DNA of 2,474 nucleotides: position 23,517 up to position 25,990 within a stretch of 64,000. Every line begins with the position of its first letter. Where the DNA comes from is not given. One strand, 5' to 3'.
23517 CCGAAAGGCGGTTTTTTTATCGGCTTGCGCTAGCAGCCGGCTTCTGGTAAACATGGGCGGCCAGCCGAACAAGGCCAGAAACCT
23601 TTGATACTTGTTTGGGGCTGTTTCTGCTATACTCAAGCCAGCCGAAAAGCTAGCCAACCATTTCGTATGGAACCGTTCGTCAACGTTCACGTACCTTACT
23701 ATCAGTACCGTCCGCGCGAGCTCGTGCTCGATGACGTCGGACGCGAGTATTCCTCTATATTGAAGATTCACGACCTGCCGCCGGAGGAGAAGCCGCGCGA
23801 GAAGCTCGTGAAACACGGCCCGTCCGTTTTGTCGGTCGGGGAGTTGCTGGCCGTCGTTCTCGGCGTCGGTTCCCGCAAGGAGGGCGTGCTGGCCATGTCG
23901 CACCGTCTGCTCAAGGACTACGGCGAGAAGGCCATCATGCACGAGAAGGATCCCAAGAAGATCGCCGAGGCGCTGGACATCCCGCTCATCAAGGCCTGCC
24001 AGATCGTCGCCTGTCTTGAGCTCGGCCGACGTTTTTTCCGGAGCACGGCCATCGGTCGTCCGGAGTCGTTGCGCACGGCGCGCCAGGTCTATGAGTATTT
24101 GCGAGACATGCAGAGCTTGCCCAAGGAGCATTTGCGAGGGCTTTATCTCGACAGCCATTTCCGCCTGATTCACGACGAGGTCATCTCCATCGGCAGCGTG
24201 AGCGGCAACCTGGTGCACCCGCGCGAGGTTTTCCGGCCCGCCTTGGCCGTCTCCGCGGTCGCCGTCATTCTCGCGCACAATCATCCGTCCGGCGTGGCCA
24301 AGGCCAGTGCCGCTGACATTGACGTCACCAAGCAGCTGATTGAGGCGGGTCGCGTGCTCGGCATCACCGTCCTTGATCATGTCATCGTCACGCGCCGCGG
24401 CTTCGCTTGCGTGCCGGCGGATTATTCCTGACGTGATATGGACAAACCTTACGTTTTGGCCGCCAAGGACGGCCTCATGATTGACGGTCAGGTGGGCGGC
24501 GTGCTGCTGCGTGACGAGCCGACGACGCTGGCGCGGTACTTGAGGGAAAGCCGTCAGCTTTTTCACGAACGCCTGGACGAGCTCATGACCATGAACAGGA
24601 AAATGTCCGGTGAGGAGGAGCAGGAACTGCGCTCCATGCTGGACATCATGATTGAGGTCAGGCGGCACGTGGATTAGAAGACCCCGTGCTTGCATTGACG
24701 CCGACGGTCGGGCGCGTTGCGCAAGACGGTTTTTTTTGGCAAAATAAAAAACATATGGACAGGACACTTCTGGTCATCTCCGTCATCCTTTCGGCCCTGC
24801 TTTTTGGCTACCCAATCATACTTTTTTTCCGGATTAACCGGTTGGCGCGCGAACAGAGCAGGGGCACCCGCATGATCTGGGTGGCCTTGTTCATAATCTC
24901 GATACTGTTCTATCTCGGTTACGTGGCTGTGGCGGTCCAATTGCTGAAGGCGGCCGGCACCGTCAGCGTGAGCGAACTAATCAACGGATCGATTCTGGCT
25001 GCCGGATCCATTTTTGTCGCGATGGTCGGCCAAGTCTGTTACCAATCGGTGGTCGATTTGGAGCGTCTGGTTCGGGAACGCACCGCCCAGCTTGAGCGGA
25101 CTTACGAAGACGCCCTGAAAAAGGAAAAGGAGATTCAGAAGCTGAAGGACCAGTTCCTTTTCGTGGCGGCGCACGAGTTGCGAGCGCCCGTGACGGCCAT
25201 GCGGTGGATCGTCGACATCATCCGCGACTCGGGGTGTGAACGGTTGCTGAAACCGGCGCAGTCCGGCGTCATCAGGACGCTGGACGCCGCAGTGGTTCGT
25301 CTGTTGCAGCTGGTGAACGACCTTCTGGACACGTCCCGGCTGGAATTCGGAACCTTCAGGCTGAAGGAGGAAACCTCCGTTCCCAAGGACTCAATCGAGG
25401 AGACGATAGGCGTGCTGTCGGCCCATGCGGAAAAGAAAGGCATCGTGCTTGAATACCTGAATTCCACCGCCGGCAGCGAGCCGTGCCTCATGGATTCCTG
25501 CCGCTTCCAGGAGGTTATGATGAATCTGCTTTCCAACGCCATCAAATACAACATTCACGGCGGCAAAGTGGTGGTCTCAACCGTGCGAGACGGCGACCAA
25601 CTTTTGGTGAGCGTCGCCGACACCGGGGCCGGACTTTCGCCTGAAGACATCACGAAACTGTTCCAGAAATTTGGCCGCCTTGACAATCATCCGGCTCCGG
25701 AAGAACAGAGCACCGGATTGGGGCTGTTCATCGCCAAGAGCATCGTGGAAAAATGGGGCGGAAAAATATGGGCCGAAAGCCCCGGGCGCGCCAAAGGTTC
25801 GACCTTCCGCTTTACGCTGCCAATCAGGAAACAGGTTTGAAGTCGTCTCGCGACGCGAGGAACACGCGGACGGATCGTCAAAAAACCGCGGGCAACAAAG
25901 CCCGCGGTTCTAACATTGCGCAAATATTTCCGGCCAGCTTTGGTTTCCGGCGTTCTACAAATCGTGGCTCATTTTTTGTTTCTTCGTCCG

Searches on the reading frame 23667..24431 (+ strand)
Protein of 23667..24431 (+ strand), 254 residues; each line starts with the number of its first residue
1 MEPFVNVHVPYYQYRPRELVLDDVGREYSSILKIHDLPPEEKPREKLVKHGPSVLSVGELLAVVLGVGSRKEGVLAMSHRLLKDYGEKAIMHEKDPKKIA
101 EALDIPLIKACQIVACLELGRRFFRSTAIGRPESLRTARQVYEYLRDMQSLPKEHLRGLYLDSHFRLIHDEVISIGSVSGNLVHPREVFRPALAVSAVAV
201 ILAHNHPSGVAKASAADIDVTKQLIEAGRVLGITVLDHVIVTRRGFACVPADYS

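Call 12: search_protein_families(library=pfam, proteins=[window:23667-24431:+])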
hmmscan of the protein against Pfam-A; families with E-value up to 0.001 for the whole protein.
window:23667-24431:+ (254 aa): 2 families
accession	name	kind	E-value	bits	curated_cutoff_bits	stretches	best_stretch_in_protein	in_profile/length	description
PF04002.20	RadC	-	1e-37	129.2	22.1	1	136-246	2-113/121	RadC-like JAB domain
PF20582.4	UPF0758_N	-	6.3e-16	58.7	27.1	1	34-96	1-62/77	UPF0758 N-terminal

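Call 13: find_encoding_contigs(protein=window:23667-24428:+, flank=10000, max_places=10)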
Protein window:23667-24428:+ (254 aa): 1 contig read that carries it; 1 place shown.
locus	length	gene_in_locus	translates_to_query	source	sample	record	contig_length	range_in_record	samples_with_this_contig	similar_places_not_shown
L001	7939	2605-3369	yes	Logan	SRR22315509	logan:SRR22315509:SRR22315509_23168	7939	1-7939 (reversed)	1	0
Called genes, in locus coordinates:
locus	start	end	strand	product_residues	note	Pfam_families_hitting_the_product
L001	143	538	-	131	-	-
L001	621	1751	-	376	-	-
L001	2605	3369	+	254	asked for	PF20582:UPF0758_N, PF04002:RadC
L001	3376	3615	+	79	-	-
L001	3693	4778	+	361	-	PF00512:HisKA, PF02518:HATPase_c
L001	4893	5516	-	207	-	PF00925:GTP_cyclohydro2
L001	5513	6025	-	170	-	PF03449:GreA_GreB_N, PF01272:GreA_GreB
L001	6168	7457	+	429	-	PF01566:Nramp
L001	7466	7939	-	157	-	?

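Call 14: find_related_loci(query=window:23667-24428:+, collection=genome_contigs, flank=4000)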
Query window:23667-24428:+ (254 aa) in genome_contigs; peptide patterns used: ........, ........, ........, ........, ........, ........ (x = any residue, [..] = any of these).
378 stretches matched a pattern; 335 encode a relative of the query (tblastn E <= 1e-3); the best 80 are kept; 80 distinct loci.
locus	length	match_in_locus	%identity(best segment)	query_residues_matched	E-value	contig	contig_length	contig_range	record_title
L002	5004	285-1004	68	12-254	5e-110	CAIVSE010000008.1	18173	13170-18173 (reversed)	Candidatus Doudnabacteria bacterium isolate MJ-time_bin-3275 genome assembly, contig: bin-3275:08/93, whole genome shotg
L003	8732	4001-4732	63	11-254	9e-106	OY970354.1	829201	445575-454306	MAG: uncultured bacterium isolate MFD04540.bin.2.12 genome assembly, chromosome: 1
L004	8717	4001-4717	64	12-253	1e-105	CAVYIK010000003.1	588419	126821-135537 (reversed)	MAG: uncultured bacterium isolate MFD01476.bin.2.169 genome assembly, contig: contig_73288, whole genome shotgun sequenc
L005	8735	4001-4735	66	11-254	1e-105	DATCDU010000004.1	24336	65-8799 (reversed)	MAG TPA_asm: Candidatus Paceibacterota bacterium isolate SMAG_U7734 k141_377739, whole genome shotgun sequence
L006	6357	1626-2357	64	11-254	2e-105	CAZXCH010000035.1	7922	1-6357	MAG TPA_asm: uncultured Candidatus Saccharibacteria bacterium isolate binchicken_co241_385 genome assembly, contig: NODE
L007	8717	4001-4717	65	12-253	3e-105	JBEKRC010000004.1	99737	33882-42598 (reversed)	MAG: Minisyncoccia bacterium isolate SPRUCE 501 SPRUCE_501_4, whole genome shotgun sequence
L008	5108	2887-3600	67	12-253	3e-105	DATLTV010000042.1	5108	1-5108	MAG TPA_asm: Candidatus Paceibacterota bacterium isolate SMAG_U13966 k141_227604, whole genome shotgun sequence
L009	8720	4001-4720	63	12-254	5e-105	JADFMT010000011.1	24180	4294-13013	MAG: Patescibacteria group bacterium isolate B5T1B11 B5T1B11_NODE287, whole genome shotgun sequence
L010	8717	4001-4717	64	12-253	2e-104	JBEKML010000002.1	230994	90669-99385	MAG: Minisyncoccia bacterium isolate SPRUCE 393 SPRUCE_393_2, whole genome shotgun sequence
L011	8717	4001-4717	63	11-253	4e-104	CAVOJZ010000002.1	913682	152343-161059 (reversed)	MAG: uncultured bacterium isolate MFD00082.bin.1.43 genome assembly, contig: contig_7304, whole genome shotgun sequence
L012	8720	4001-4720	63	12-254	1e-103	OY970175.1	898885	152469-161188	MAG: uncultured bacterium isolate MFD03726.bin.c.4 genome assembly, chromosome: 1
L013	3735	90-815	61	11-254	8e-105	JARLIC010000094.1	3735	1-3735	MAG: Candidatus Paceibacterota bacterium isolate MAG_CO256 MetaCoAG_Bin_256_Oxic_k141_1290134, whole genome shotgun sequ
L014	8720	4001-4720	63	12-253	3e-103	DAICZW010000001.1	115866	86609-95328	MAG TPA_asm: bacterium isolate clean1826 NODE_1_length_115866_cov_6.132655, whole genome shotgun sequence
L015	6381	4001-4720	63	12-254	1e-102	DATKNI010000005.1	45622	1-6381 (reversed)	MAG TPA_asm: Candidatus Paceibacterota bacterium isolate SMAG_U14733 k141_3878518, whole genome shotgun sequence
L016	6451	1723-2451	64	12-253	6e-102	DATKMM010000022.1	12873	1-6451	MAG TPA_asm: Candidatus Paceibacterota bacterium isolate SMAG_U14711 k141_834423, whole genome shotgun sequence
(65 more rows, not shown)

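Call 22: find_homologous_proteins(query=window:23667-24428:+, max_evalue=1e-60)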
Query window:23667-24428:+ (254 aa): 3401 proteins with E <= 1e-60 among 8000 candidates; the best 120 are listed.
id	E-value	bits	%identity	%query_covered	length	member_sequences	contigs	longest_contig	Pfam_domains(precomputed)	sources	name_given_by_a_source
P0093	2.3e-162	556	100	100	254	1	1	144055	PF04002.21,PF20582.5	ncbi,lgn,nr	ncbi:MAG: DNA repair protein RadC [Patescibacteria group bacterium]|nr:DNA repair protein RadC [Pate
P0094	1.1e-112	393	69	99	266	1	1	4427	PF04002.21,PF20582.5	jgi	-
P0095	2.4e-112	392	70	96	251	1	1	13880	PF04002.21,PF20582.5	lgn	-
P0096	1.1e-109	384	71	96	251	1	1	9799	PF04002.21,PF20582.5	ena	-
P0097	4.0e-108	378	71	98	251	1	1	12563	PF04002.21,PF20582.5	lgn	-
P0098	1.0e-106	374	69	96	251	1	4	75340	PF04002.21,PF20582.5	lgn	-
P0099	5.4e-106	371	71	96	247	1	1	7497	PF04002.21,PF20582.5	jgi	jgi:DNA repair protein RadC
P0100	1.2e-105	370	68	99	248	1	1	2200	PF04002.21,PF20582.5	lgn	-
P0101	1.9e-104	366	67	96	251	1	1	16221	PF04002.21,PF20582.5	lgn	-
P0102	1.2e-103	364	67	96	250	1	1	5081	PF04002.21,PF20582.5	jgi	-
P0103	1.2e-103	364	69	96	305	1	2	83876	PF04002.21,PF20582.5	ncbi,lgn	-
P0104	1.7e-103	363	66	95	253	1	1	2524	PF04002.21,PF20582.5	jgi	jgi:DNA repair protein RadC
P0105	2.0e-103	363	67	95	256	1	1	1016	PF04002.21,PF20582.5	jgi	-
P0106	3.3e-103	362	68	96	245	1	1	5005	PF04002.21,PF20582.5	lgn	-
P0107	6.2e-103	361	65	96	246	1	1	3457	PF04002.21,PF20582.5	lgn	-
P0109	9.5e-103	361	71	96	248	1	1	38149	PF04002.21,PF20582.5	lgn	-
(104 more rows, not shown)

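Call 23: find_encoding_contigs(protein=P0098, flank=10000, max_places=2)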
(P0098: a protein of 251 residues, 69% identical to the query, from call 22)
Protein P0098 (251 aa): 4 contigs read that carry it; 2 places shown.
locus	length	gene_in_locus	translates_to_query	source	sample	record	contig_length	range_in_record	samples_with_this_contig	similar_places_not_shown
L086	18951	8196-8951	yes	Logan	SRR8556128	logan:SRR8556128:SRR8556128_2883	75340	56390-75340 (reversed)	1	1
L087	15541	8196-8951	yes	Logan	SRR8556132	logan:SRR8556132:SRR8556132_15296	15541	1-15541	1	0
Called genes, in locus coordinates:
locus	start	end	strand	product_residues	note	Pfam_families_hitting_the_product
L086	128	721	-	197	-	PF04677:CwfJ_C_1, PF01230:HIT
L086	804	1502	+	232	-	PF20334:DUF6629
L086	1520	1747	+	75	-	PF01541:GIY-YIG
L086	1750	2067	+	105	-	-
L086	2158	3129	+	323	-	PF11376:DUF3179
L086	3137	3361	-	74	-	PF07866:DUF1653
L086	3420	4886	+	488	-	PF03193:RsgA_GTPase (faint), PF00005:ABC_tran, PF02463:SMC_N (faint), PF13401:AAA_22 (faint), PF13555:AAA_29 (faint), PF20720:nSTAND3 (faint), PF13173:AAA_14 (faint), PF00005:ABC_tran, +1 more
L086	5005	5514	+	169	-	-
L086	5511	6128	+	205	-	-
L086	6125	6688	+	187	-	-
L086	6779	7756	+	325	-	PF14257:DUF4349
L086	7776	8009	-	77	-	-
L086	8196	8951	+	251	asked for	PF20582:UPF0758_N, PF04002:RadC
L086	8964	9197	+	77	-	-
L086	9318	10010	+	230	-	PF27704:GuanidinoAc_N-MeTrfase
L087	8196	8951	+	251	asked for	PF20582:UPF0758_N, PF04002:RadC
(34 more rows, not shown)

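Call 24: find_encoding_contigs(protein=P0095, flank=10000, max_places=2)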
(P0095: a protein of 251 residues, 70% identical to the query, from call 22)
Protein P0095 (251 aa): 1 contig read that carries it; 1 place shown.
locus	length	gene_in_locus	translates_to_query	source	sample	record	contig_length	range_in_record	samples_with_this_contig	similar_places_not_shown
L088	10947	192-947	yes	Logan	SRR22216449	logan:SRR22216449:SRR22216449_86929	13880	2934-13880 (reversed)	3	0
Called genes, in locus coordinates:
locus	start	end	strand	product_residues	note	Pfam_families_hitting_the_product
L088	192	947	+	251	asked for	PF20582:UPF0758_N, PF04002:RadC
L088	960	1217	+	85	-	-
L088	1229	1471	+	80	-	PF01541:GIY-YIG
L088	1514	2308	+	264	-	-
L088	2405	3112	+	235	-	PF03167:UDG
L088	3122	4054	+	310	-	PF00293:NUDIX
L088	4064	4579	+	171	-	-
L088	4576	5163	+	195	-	PF08433:KTI12 (faint)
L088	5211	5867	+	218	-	-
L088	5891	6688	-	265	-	PF13489:Methyltransf_23, PF01209:Ubie_methyltran (weak), PF13847:Methyltransf_31, PF08241:Methyltransf_11, PF08242:Methyltransf_12, PF13649:Methyltransf_25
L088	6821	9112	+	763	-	PF14561:TPR_20 (faint), PF13424:TPR_12 (faint), PF16918:PknG_TPR (weak), PF13432:TPR_16, PF14559:TPR_19, PF23914:TPR_CcmH_CycH, PF13428:TPR_14 (weak), PF14559:TPR_19 (weak), +8 more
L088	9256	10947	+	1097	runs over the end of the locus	PF00912:Transgly, PF00905:Transpeptidase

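Call 25: find_encoding_contigs(protein=P0097, flank=10000, max_places=2)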
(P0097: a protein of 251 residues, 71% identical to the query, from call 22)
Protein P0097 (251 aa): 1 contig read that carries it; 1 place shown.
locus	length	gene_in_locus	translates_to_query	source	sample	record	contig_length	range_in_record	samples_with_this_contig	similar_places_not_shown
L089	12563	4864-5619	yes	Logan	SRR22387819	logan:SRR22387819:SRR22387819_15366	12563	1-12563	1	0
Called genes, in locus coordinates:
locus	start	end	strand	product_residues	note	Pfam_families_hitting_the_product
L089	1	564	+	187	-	?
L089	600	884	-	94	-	PF01016:Ribosomal_L27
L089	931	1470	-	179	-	-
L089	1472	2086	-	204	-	PF13489:Methyltransf_23, PF13847:Methyltransf_31, PF08241:Methyltransf_11, PF08242:Methyltransf_12, PF13649:Methyltransf_25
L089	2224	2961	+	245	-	PF01978:TrmB (weak)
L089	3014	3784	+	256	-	PF01978:TrmB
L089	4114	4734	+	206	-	PF01725:Ham1p_like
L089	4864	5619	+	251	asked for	PF20582:UPF0758_N, PF04002:RadC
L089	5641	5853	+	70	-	-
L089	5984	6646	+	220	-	PF13649:Methyltransf_25 (faint), PF27704:GuanidinoAc_N-MeTrfase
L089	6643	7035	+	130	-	PF02675:AdoMet_dc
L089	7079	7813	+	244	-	-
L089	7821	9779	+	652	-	PF16927:HisKA_7TM, PF13581:HATPase_c_2 (weak), PF02518:HATPase_c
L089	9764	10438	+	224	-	PF00072:Response_reg, PF00486:Trans_reg_C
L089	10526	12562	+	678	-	PF02743:dCache_1, PF00989:PAS, PF08448:PAS_4, PF13188:PAS_8 (weak), PF13426:PAS_9, PF08447:PAS_3 (weak), PF00512:HisKA, PF02518:HATPase_c, +1 more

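Call 83: find_encoding_contigs(protein=P0096, flank=6000, max_places=1)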
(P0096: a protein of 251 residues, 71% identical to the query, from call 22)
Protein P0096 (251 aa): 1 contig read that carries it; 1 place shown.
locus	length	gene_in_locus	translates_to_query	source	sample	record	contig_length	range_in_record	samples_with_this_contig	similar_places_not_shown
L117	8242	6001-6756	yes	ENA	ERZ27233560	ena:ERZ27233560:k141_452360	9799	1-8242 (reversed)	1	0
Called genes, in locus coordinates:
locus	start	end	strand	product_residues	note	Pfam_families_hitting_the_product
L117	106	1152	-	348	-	PF02547:Queuosine_synth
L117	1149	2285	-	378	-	PF01702:TGT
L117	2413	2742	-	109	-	-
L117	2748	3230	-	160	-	PF00293:NUDIX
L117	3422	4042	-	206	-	-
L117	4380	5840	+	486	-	-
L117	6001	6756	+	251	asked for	PF20582:UPF0758_N, PF04002:RadC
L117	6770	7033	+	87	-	-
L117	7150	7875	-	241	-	PF03848:TehB, PF13489:Methyltransf_23, PF01209:Ubie_methyltran (weak), PF05175:MTS (weak), PF13847:Methyltransf_31, PF08241:Methyltransf_11, PF08242:Methyltransf_12, PF13649:Methyltransf_25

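Call 84: find_encoding_contigs(protein=P0109, flank=6000, max_places=1)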
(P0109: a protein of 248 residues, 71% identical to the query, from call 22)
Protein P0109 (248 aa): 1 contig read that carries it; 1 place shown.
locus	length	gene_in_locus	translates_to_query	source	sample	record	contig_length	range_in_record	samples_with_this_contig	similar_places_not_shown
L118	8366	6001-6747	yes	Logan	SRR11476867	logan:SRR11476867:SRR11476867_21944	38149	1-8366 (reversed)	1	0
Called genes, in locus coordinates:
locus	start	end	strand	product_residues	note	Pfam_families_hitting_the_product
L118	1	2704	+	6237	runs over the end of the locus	PF13385:Laminin_G_3, PF00054:Laminin_G_1 (faint), PF02210:Laminin_G_2 (faint), PF13385:Laminin_G_3, PF17957:Big_7 (weak)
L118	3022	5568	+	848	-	PF13428:TPR_14 (faint), PF00515:TPR_1 (faint), PF07719:TPR_2 (faint), PF13181:TPR_8 (faint), PF13414:TPR_11 (faint), PF23914:TPR_CcmH_CycH (faint), PF13431:TPR_17 (faint), PF14559:TPR_19 (faint), +1 more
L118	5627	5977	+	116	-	-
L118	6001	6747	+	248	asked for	PF20582:UPF0758_N, PF04002:RadC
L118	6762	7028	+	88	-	-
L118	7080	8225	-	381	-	-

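Call 85: find_encoding_contigs(protein=P0099, flank=6000, max_places=1)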
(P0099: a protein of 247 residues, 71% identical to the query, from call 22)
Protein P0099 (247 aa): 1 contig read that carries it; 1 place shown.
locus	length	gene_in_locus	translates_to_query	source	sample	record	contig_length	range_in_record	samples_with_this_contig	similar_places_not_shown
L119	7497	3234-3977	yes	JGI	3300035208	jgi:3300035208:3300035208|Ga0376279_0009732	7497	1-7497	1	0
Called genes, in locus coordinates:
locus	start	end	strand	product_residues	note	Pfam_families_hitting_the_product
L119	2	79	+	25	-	?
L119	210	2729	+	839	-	PF13428:TPR_14 (faint), PF00515:TPR_1 (faint), PF07719:TPR_2 (faint), PF23914:TPR_CcmH_CycH (faint), PF24575:TPR_Slam (faint), PF13181:TPR_8 (faint), PF21033:RMD1-3 (faint), PF13414:TPR_11 (weak), +3 more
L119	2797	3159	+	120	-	-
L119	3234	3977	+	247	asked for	PF20582:UPF0758_N, PF04002:RadC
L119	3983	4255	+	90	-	-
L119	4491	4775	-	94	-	-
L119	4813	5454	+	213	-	-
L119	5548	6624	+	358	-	PF01926:MMR_HSR1, PF02421:FeoB_N, PF06071:YchF-GTPase_C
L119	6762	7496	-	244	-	?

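Call 86: find_encoding_contigs(protein=P0094, flank=6000, max_places=1)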
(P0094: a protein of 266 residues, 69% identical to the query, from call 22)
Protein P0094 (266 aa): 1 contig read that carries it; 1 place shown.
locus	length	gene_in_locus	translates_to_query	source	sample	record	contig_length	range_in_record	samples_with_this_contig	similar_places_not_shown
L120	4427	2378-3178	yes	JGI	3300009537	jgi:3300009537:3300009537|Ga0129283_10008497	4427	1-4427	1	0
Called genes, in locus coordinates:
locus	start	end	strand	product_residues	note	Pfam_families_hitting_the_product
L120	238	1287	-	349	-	-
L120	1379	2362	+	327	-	PF14257:DUF4349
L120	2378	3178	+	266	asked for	PF20582:UPF0758_N, PF04002:RadC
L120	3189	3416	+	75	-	-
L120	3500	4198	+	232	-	PF27704:GuanidinoAc_N-MeTrfase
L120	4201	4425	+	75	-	?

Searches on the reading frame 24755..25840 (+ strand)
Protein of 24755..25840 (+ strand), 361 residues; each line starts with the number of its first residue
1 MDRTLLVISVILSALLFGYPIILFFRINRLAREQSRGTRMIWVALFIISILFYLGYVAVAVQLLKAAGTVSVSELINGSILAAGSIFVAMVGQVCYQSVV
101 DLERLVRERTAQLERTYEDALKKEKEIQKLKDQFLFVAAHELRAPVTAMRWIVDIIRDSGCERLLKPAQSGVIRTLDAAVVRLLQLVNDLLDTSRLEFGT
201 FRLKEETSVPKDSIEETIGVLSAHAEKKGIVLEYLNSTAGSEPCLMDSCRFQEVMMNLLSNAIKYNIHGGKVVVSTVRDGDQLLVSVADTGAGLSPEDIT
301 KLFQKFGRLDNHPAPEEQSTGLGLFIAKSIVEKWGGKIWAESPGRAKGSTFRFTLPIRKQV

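Call 12: search_protein_families(library=pfam, proteins=[window:24755-25840:+])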
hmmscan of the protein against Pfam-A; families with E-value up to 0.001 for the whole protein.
window:24755-25840:+ (361 aa): 4 families
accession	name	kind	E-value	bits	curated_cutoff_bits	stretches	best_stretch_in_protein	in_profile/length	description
PF02518.31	HATPase_c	-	5.6e-26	91.6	26.4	1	248-358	3-110/111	Histidine kinase-, DNA gyrase B-, and HSP90-like ATPase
PF00512.31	HisKA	-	7.6e-11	42.3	26.9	1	131-198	2-65/66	His Kinase A (phospho-acceptor) domain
PF13581.12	HATPase_c_2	-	0.00057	20.3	27.4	0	259-333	40-111/127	Histidine kinase-like ATPase domain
PF13589.12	HATPase_c_3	-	0.00078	19.9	25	0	251-327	3-80/137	Histidine kinase-, DNA gyrase B-, and HSP90-like ATPase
